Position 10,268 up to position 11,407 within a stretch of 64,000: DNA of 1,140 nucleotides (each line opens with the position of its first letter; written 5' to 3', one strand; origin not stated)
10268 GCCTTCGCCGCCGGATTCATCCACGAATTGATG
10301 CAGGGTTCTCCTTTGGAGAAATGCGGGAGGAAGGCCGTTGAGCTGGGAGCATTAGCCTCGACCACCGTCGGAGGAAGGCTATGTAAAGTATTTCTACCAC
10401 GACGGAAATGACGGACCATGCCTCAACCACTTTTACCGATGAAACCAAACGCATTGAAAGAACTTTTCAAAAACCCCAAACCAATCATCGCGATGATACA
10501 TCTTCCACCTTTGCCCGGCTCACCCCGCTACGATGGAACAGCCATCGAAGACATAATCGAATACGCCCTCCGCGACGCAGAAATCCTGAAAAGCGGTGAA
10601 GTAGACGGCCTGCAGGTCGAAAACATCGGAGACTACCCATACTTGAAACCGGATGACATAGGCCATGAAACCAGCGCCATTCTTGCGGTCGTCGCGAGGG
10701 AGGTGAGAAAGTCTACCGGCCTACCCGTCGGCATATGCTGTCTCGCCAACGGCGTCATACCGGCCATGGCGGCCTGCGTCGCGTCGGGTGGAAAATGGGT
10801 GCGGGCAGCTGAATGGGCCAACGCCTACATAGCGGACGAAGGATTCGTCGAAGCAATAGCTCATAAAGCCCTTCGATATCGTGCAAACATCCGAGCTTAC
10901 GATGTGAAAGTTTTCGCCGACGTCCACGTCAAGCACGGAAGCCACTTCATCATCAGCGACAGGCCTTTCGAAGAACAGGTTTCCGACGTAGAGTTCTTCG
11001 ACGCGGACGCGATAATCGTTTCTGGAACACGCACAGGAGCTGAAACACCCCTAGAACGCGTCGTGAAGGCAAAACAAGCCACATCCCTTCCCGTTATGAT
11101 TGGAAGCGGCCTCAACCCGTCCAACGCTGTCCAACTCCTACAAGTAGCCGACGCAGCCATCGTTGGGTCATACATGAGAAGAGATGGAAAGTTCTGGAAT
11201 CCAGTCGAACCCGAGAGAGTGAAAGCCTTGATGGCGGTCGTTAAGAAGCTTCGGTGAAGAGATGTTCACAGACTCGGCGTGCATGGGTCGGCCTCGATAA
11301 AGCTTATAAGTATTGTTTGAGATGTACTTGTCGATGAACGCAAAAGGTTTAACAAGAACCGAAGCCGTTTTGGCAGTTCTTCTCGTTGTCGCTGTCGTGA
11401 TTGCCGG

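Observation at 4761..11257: Two paralogous BtpA/SgcQ TIM-barrel genes wired into the nucleoside island, one directly coupled to a non-ribokinase PfkB kinase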

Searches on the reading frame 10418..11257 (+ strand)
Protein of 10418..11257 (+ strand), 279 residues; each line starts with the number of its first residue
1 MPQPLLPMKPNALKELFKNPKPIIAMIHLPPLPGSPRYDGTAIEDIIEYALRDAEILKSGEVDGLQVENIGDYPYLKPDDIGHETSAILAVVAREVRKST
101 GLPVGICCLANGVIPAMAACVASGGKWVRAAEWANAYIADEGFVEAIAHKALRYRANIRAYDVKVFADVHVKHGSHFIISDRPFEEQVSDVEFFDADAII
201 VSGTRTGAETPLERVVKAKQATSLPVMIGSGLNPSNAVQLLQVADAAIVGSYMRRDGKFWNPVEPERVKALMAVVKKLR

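Call 4: search_protein_families(library=pfam, proteins=[window:10418-11257:+])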
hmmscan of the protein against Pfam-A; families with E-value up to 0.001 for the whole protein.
window:10418-11257:+ (279 aa): 2 families
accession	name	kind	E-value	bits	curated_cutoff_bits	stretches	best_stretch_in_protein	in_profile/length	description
PF03437.21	BtpA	-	1.1e-67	228.6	30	1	21-276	3-253/254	BtpA family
PF00290.26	Trp_syntA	-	0.00074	19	27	0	201-253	175-229/259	Tryptophan synthase alpha chain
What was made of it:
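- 10418..11257 (+): BtpA paralog 2 (279 aa), 6 nt downstream of PfkB2. PF03437 E=1.1e-67 (call 4).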

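Call 7: search_protein_families(library=ncbifam, proteins=[window:10418-11257:+], max_evalue=0.00001)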
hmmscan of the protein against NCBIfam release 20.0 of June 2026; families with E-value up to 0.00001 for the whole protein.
window:10418-11257:+ (279 aa): 2 families
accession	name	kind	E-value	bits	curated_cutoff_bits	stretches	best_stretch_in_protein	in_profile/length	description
TIGR00259.1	thylakoid_BtpA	subfamily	8.7e-63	212.2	153.4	1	21-277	2-255/257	BtpA/SgcQ family protein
NF045918.1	PhsystIBiosynBtpA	equivalog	5.8e-52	176.6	400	1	13-274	1-259/261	photosystem I biogenesis protein BtpA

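Call 9: search_solved_structures(query=window:10418-11257:+, max_evalue=1, show_alignments=2)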
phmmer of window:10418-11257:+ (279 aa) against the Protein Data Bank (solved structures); distinct sequences matched with E-value up to 1: 8.
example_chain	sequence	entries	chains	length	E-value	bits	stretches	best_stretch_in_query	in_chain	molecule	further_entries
5ey5_A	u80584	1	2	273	0.0039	19.8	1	201-255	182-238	LBCATS-a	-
3tha_A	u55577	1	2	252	0.054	16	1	198-253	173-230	Tryptophan synthase alpha chain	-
4aaj_A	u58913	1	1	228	0.22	14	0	186-245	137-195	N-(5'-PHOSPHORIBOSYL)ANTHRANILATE ISOMERASE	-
2k0x_A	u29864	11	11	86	0.33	13.5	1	51-104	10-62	Actinorhodin polyketide synthase acyl carrier protein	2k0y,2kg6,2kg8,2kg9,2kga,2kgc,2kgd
1ujp_A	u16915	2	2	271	0.41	13.1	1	213-255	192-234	Tryptophan synthase alpha chain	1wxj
4evz_A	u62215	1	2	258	0.59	12.6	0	191-243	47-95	HisF-LUCA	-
8ro0_R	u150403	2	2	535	0.74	12.3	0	182-268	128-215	Uncharacterized protein T27F2.1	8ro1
1af8_A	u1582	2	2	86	0.78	12.2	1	51-104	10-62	ACTINORHODIN POLYKETIDE SYNTHASE ACYL CARRIER PROTEIN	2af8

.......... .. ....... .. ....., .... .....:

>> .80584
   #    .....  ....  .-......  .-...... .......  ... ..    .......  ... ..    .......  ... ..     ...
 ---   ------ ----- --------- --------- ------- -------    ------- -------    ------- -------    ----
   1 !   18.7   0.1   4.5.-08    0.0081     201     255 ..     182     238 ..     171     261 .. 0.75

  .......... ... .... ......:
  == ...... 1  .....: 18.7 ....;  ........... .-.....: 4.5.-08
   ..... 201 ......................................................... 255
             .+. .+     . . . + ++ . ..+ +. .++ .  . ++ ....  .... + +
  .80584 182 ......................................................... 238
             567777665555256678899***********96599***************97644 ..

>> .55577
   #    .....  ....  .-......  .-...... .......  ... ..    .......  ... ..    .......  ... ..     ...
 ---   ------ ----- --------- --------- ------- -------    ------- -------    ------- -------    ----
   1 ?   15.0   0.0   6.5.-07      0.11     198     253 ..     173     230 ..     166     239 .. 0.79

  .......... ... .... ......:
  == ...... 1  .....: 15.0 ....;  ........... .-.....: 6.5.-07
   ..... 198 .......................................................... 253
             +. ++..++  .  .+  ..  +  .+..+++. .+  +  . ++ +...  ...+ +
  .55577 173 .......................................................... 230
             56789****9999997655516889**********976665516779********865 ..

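Call 15: find_homologous_proteins(query=window:10418-11257:+, max_evalue=1e-10)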
Query window:10418-11257:+ (279 aa): 2938 proteins with E <= 1e-10 among 4530 candidates; the best 120 are listed.
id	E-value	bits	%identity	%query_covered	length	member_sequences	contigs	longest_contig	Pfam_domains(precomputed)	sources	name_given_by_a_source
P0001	3.9e-182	622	100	100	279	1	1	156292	PF03437.22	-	-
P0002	2.2e-163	560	89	100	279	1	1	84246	PF03437.22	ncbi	ncbi:MAG: BtpA/SgcQ family protein [Candidatus Caldarchaeum sp.]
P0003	4.1e-163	559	87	100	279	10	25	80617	PF03437.22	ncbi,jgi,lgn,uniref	ncbi:MAG: BtpA/SgcQ family protein [Candidatus Caldarchaeum sp.]|uniref:BtpA/SgcQ family protein n=1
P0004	5.8e-163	559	89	100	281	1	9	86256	PF03437.22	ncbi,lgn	ncbi:MAG: BtpA/SgcQ family protein [Candidatus Caldarchaeum sp.]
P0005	5.9e-163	559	89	100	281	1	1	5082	PF03437.22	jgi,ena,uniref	uniref:BtpA/SgcQ family protein n=1 Tax=Caldiarchaeum subterraneum TaxID=311458 RepID=A0A7C5U646_CAL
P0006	2.7e-162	557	88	100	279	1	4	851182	PF03437.22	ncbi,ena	ncbi:MAG: BtpA/SgcQ family protein [Candidatus Caldarchaeum sp.]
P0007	9.7e-161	551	86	100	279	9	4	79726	PF03437.22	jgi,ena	jgi:membrane complex biogenesis BtpA family protein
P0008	2.2e-160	550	89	97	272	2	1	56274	PF03437.22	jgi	-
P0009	3.3e-157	540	83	100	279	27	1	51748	PF03437.22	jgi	jgi:uncharacterized protein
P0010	3.8e-157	540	88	97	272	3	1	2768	PF03437.22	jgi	jgi:membrane complex biogenesis BtpA family protein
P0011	4.5e-156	536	85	100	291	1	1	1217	PF03437.22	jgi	-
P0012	2.0e-155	534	82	100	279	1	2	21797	PF03437.22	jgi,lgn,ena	-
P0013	1.0e-154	532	84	100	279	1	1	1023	PF03437.22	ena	-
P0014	8.9e-153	525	82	100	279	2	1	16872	PF03437.22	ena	-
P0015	1.5e-152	525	81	100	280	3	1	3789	PF03437.22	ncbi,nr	ncbi:MAG TPA: BtpA/SgcQ family protein [Aigarchaeota archaeon]|nr:BtpA/SgcQ family protein [Aigarcha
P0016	8.8e-152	522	82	100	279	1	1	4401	PF03437.22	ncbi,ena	-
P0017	2.5e-145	501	79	100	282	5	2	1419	PF03437.22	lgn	-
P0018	4.3e-117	408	67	98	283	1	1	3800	PF03437.22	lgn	-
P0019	8.7e-116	404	67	97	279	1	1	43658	PF03437.22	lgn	-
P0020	3.3e-115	402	68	96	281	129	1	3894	PF03437.22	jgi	jgi:membrane complex biogenesis BtpA family protein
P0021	3.7e-114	399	68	96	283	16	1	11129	PF03437.22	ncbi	-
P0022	5.0e-104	365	61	98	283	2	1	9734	PF03437.22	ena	-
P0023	1.8e-103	364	61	98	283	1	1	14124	PF03437.22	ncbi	-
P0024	9.1e-100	352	58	100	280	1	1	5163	PF03437.22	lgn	-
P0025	1.6e-98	347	58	95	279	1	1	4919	PF03437.22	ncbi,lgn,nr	ncbi:MAG: BtpA/SgcQ family protein [Aigarchaeota archaeon]|nr:BtpA/SgcQ family protein [Aigarchaeota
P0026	2.0e-98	347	59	98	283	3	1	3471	PF03437.22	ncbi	-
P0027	2.8e-98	347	60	96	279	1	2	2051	PF03437.22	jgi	-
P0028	3.9e-98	346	59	96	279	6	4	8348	PF03437.22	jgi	-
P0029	4.0e-98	346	58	95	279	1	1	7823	PF03437.22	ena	-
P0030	1.1e-97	345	58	98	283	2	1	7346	PF03437.22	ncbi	-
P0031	1.8e-97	344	58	95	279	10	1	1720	PF03437.22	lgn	-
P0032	1.1e-96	341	60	97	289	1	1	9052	PF03437.22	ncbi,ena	-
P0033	2.0e-96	341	58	94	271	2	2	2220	PF03437.22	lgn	-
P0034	2.1e-95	337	55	99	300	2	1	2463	PF03437.22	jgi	jgi:membrane complex biogenesis BtpA family protein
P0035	6.5e-94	332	55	100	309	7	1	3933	PF03437.22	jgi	jgi:membrane complex biogenesis BtpA family protein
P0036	8.7e-94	332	54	100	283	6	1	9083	PF03437.22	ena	-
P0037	1.1e-93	332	54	100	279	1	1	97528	PF03437.22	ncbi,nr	ncbi:BtpA/SgcQ family protein [Brevibacillus massiliensis]|nr:BtpA/SgcQ family protein [Brevibacillu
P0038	1.2e-93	331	54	100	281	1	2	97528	PF03437.22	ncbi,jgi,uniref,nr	ncbi:BtpA/SgcQ family protein [Brevibacillus massiliensis]|jgi:hypothetical protein|uniref:BtpA/SgcQ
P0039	1.6e-93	331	56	98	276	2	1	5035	PF03437.22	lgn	-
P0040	1.7e-93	331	58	96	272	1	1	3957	PF03437.22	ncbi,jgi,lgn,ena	-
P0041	5.0e-93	329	55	100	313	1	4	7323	PF03437.22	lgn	-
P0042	6.1e-93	329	54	100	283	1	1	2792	PF03437.22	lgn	-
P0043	6.8e-93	329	53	99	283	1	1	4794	PF03437.22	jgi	jgi:membrane complex biogenesis BtpA family protein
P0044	1.1e-92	328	54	99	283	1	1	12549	PF03437.22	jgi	jgi:uncharacterized protein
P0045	1.5e-92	328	54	99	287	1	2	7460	PF03437.22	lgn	-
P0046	4.7e-92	326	55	100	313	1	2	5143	PF03437.22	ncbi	-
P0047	7.1e-92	326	53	100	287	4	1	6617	PF03437.22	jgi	-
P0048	8.1e-92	325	60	96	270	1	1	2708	PF03437.22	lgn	-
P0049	8.2e-92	325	55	99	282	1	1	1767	PF03437.22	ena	-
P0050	8.5e-92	325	52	100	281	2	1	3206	PF03437.22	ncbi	-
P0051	9.6e-92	325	54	97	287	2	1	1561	PF03437.22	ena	-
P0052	1.1e-91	325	57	98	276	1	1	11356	PF03437.22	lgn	-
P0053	1.2e-91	325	54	99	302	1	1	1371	PF03437.22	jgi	jgi:membrane complex biogenesis BtpA family protein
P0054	1.3e-91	325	54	100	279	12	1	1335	PF03437.22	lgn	-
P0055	1.4e-91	325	55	99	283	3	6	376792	PF03437.22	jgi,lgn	jgi:hypothetical protein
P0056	2.0e-91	324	53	100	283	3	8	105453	PF03437.22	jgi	jgi:membrane complex biogenesis BtpA family protein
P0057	2.1e-91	324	53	99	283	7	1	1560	PF03437.22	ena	-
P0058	2.4e-91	324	53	100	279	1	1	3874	PF03437.22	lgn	-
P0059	3.3e-91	323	53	99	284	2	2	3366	PF03437.22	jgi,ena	-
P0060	4.7e-91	323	54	99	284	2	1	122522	PF03437.22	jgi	jgi:uncharacterized protein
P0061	5.7e-91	323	53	99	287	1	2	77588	PF03437.22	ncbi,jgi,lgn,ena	jgi:membrane complex biogenesis BtpA family protein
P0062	6.0e-91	323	53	99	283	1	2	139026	PF03437.22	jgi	jgi:membrane complex biogenesis BtpA family protein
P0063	6.2e-91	323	52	99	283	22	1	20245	PF03437.22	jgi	jgi:membrane complex biogenesis BtpA family protein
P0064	7.4e-91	322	53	99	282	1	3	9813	PF03437.22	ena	-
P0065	7.5e-91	322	53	100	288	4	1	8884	PF03437.22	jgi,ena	-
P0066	7.5e-91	322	54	99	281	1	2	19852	PF03437.22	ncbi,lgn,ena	-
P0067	8.9e-91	322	53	100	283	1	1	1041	PF03437.22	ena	-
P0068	1.0e-90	322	53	100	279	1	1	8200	PF03437.22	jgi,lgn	jgi:membrane complex biogenesis BtpA family protein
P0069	1.2e-90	322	53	99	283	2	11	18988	PF03437.22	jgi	jgi:membrane complex biogenesis BtpA family protein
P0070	1.3e-90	321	52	99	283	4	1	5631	PF03437.22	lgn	-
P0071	1.7e-90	321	53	100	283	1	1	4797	PF03437.22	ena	-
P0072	1.7e-90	321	53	98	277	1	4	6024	PF03437.22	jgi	jgi:membrane complex biogenesis BtpA family protein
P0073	2.1e-90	321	52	100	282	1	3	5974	PF03437.22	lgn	-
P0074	2.3e-90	321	53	100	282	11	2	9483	PF03437.22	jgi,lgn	-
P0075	2.3e-90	321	52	99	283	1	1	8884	PF03437.22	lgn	-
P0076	2.9e-90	320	52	100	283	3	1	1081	PF03437.22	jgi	jgi:membrane complex biogenesis BtpA family protein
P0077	3.1e-90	320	53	99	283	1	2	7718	PF03437.22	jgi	jgi:membrane complex biogenesis BtpA family protein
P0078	4.1e-90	320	52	100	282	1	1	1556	PF03437.22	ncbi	-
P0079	5.6e-90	319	53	99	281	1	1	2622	PF03437.22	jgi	jgi:membrane complex biogenesis BtpA family protein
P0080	5.7e-90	319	52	99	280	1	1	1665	PF03437.22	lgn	-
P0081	5.8e-90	319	53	100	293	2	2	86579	PF03437.22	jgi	jgi:membrane complex biogenesis BtpA family protein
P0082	7.3e-90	319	55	99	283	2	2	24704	PF03437.22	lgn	-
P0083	8.0e-90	319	54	98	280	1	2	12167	PF03437.22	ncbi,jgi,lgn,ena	-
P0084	9.4e-90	319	53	99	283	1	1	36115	PF03437.22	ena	-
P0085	9.9e-90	319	52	99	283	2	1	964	PF03437.22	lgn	-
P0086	1.0e-89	319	54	100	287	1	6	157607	PF03437.22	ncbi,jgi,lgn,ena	-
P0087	1.4e-89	318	53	99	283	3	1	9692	PF03437.22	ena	-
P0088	1.6e-89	318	52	100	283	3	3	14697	PF03437.22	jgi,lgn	jgi:membrane complex biogenesis BtpA family protein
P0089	1.6e-89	318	53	100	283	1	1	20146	PF03437.22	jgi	jgi:membrane complex biogenesis BtpA family protein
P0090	2.0e-89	318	52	99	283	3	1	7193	PF03437.22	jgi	jgi:uncharacterized protein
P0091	2.9e-89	317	52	99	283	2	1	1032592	PF03437.22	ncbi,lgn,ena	-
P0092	2.9e-89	317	53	99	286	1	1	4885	PF03437.22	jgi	jgi:uncharacterized protein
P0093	3.1e-89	317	52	100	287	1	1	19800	PF03437.22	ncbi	ncbi:MAG: BtpA/SgcQ family protein [Armatimonadota bacterium]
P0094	3.7e-89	317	52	99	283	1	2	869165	PF03437.22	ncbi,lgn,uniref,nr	ncbi:BtpA/SgcQ family protein [Paraburkholderia rhizosphaerae]|uniref:BtpA family membrane complex b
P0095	4.6e-89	316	52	99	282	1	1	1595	PF03437.22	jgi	jgi:membrane complex biogenesis BtpA family protein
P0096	4.8e-89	316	52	99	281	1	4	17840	PF03437.22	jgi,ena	jgi:uncharacterized protein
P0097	5.1e-89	316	53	99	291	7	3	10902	PF03437.22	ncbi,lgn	-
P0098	5.5e-89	316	53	99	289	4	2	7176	PF00290.27,PF03437.22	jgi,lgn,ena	jgi:membrane complex biogenesis BtpA family protein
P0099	6.1e-89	316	52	99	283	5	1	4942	PF03437.22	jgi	jgi:hypothetical protein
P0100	6.2e-89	316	59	96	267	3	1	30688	PF03437.22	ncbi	-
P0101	7.4e-89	316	52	99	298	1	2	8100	PF03437.22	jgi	jgi:membrane complex biogenesis BtpA family protein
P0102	8.5e-89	316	52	99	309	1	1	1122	PF00290.27,PF03437.22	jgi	jgi:membrane complex biogenesis BtpA family protein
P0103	8.7e-89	316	52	99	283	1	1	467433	PF03437.22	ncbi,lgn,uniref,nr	ncbi:hypothetical protein SAMN05216548_10249 [Faunimonas pinastri]|uniref:Photosystem I assembly Btp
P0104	8.7e-89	315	52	99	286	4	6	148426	PF03437.22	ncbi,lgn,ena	-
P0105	8.9e-89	315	51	99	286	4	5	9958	PF03437.22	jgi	jgi:membrane complex biogenesis BtpA family protein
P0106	9.0e-89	315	54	99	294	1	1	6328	PF03437.22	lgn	-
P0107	9.8e-89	315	52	98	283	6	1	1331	PF03437.22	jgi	jgi:membrane complex biogenesis BtpA family protein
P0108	1.1e-88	315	51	100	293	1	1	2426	PF03437.22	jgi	jgi:membrane complex biogenesis BtpA family protein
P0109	1.3e-88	315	53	99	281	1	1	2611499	PF03437.22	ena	-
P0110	2.0e-88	314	53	100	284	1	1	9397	PF03437.22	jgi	jgi:hypothetical protein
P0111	2.1e-88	314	52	97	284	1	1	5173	PF03437.22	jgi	jgi:membrane complex biogenesis BtpA family protein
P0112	2.5e-88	314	53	99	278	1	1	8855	PF03437.22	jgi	jgi:membrane complex biogenesis BtpA family protein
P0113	2.7e-88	314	53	99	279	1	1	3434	PF03437.22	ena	-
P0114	3.0e-88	314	50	100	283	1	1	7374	PF03437.22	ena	-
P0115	3.9e-88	313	51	99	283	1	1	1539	PF03437.22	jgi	jgi:membrane complex biogenesis BtpA family protein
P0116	5.0e-88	313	52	99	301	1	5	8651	PF00290.27,PF03437.22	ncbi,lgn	-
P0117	5.0e-88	313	51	100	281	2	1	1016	PF03437.22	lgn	-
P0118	5.8e-88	313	52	99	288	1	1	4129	PF03437.22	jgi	jgi:uncharacterized protein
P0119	6.8e-88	313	52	99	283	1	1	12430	PF03437.22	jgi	jgi:uncharacterized protein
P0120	7.2e-88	312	58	96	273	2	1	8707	PF03437.22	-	-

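Call 17: find_related_loci(query=A1, collection=genome_contigs, flank=10000)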
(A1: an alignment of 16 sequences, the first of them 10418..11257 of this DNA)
Query A1 (279 aa) in genome_contigs; peptide patterns used: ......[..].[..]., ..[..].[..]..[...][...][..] (x = any residue, [..] = any of these).
600 stretches matched a pattern (row limit reached: there are more); 594 encode a relative of the query (tblastn E <= 1e-3); the best 80 are kept; 78 distinct loci.
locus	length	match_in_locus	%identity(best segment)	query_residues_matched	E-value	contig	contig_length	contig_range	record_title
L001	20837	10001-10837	89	1-279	9e-170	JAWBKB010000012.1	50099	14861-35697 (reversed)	MAG: Candidatus Caldarchaeum sp. isolate GXS_201803_bins_40 GXS_201803_bins_40_scaffold_12, whole genome shotgun sequenc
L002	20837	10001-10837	88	1-279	2e-168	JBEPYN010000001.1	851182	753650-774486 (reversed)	MAG: Nitrososphaerota archaeon isolate 03V1_S199.concoct.093 NODE_4_length_851182_cov_7.010482, whole genome shotgun seq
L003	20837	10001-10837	87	1-279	2e-168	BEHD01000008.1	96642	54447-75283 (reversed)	Archaeon HR01 DNA, contig: NODE_101_8, isolate: HRbin01, whole genome shotgun sequence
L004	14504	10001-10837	80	1-279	2e-146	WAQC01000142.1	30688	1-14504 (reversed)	MAG: Candidatus Pelearchaeum sp. isolate S146_89_esom k151_850282, whole genome shotgun sequence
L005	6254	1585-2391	67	11-279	1e-117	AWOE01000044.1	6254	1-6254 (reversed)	Candidatus Calditenuaceae archaeon JGI OTU-1 pSL4COM1_contig_54_0.44, whole genome shotgun sequence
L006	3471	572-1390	59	7-279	2e-106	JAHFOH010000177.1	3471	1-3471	MAG: Thaumarchaeota archaeon isolate nzgw5 NODE_66462_length_3472_cov_6.682781, whole genome shotgun sequence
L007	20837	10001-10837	54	1-279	5e-101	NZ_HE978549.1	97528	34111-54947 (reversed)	Brevibacillus massiliensis strain phR, whole genome shotgun sequence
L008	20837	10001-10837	52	1-279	7e-96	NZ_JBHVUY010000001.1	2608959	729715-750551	Paenibacillus sp. NPDC058174 NPDC058174_T31_E4.ctg-0001, whole genome shotgun sequence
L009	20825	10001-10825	52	5-279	1e-95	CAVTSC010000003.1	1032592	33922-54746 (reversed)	MAG: uncultured proteobacterium isolate MFD09495.bin.2.33 genome assembly, contig: contig_2080, whole genome shotgun seq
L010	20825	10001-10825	52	5-279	8e-96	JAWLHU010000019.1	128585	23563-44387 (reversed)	MAG: Symbiobacteriaceae bacterium isolate 30dZY2.bin.8 NODE_277_length_128585_cov_36.921657, whole genome shotgun sequen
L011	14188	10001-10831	53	3-279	1e-95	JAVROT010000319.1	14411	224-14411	MAG: Mycobacterium sp. isolate BP_265 scaffold_986886, whole genome shotgun sequence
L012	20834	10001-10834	51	2-279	3e-95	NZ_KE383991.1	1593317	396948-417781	Kaistia adipata DSM 17808 G539DRAFT_scaffold00001.1, whole genome shotgun sequence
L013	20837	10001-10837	51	1-279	3e-95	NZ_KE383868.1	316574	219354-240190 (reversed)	Paenibacillus pinihumi DSM 23905 = JCM 16419 strain DSM 23905 H583DRAFT_scaffold00007.7, whole genome shotgun sequence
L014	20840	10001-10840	52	1-279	4e-95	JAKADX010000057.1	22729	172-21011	MAG: Proteobacteria bacterium isolate WY1.bin101 NODE_3287_length_22729_cov_2.494514, whole genome shotgun sequence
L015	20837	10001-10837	49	1-279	1e-94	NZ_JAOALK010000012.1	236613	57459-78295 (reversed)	Aquibacillus koreensis strain JCM 12387 589, whole genome shotgun sequence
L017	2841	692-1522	52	3-279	4e-97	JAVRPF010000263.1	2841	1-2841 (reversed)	MAG: Mycobacterium sp. isolate BP_276 scaffold_4557123, whole genome shotgun sequence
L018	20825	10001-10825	52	5-279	1e-94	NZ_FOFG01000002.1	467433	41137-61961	Faunimonas pinastri strain A52C2, whole genome shotgun sequence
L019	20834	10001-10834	51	2-279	4e-94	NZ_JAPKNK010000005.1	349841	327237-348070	Kaistia nematophila strain K-TC2 Strain2_1a_5, whole genome shotgun sequence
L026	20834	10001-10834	51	2-279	2e-93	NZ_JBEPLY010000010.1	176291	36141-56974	Martelella mangrovi strain DSM 28102 Ga0480183_10, whole genome shotgun sequence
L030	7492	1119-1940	53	5-279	3e-93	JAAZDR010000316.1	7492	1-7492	MAG: Bacillota bacterium isolate AS09scLD_172 150939_AS09, whole genome shotgun sequence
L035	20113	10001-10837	89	1-279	3e-172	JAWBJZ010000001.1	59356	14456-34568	MAG: Candidatus Caldarchaeum sp. isolate GXS_201709_bins_78 GXS_201709_bins_78_scaffold_1, whole genome shotgun sequence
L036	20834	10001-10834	49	2-279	3e-92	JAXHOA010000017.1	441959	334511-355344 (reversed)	MAG: Mycobacterium sp. isolate Salar_de_Ascotan_water_MAG_AWA19 contig_663_polypolish, whole genome shotgun sequence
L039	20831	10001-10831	51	2-279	5e-92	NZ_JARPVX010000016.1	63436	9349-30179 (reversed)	Lichenihabitans sp. Uapishka_5 NODE_16_length_63436_cov_154.368328, whole genome shotgun sequence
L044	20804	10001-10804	50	9-276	3e-91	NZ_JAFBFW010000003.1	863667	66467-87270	Pantoea coffeiphila strain 1480 Ga0454181_03, whole genome shotgun sequence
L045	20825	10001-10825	52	5-279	3e-91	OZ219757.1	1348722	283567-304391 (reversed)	MAG: Acidimicrobiia bacterium isolate 0395d7e3-236e-4384-95e3-6864e4764bd2 genome assembly, chromosome: 1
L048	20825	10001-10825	51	5-279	1e-90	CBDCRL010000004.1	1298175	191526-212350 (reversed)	MAG: Acidimicrobiia bacterium isolate a5413b3d-67ee-41a5-a32c-3d802bad4828 genome assembly, contig: contig_4, whole geno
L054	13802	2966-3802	47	1-279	2e-90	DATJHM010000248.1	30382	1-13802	MAG TPA_asm: Ktedonobacteraceae bacterium isolate SMAG_U15512 k141_1270147, whole genome shotgun sequence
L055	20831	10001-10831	51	3-279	2e-90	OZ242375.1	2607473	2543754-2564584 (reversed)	MAG: Acidimicrobiia bacterium isolate e8d0d016-558a-4d92-8aea-5701a62d209a genome assembly, chromosome: 1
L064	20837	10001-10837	48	1-279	7e-90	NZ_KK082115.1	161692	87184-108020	Paenibacillus darwinianus strain Br scaffold1, whole genome shotgun sequence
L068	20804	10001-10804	51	9-276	7e-90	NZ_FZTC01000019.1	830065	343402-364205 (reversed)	Klebsiella grimontii strain 06D021, whole genome shotgun sequence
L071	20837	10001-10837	50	1-279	1e-89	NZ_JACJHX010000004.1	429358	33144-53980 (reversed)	Peribacillus huizhouensis strain DSM 105481 Ga0415377_04, whole genome shotgun sequence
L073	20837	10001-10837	49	1-279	1e-89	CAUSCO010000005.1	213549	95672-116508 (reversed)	MAG TPA_asm: uncultured Bacillus sp. isolate ERR9969148_bin.19_MetaWRAP_v1.3_MAG genome assembly, contig: ERZ21616144.38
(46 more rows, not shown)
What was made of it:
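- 10418..11257 (+): 47-54% identical to bacterial homologs (calls 15, 17).
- The loci span Bacillota, Alpha- and Gammaproteobacteria, Acidimicrobiia, Mycobacterium, Chloroflexota, Thermotogae and Aigarchaeota (call 17). Sampling was limited to the clade with the ADVxVK[HF]G[SA]H motif (call 17).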
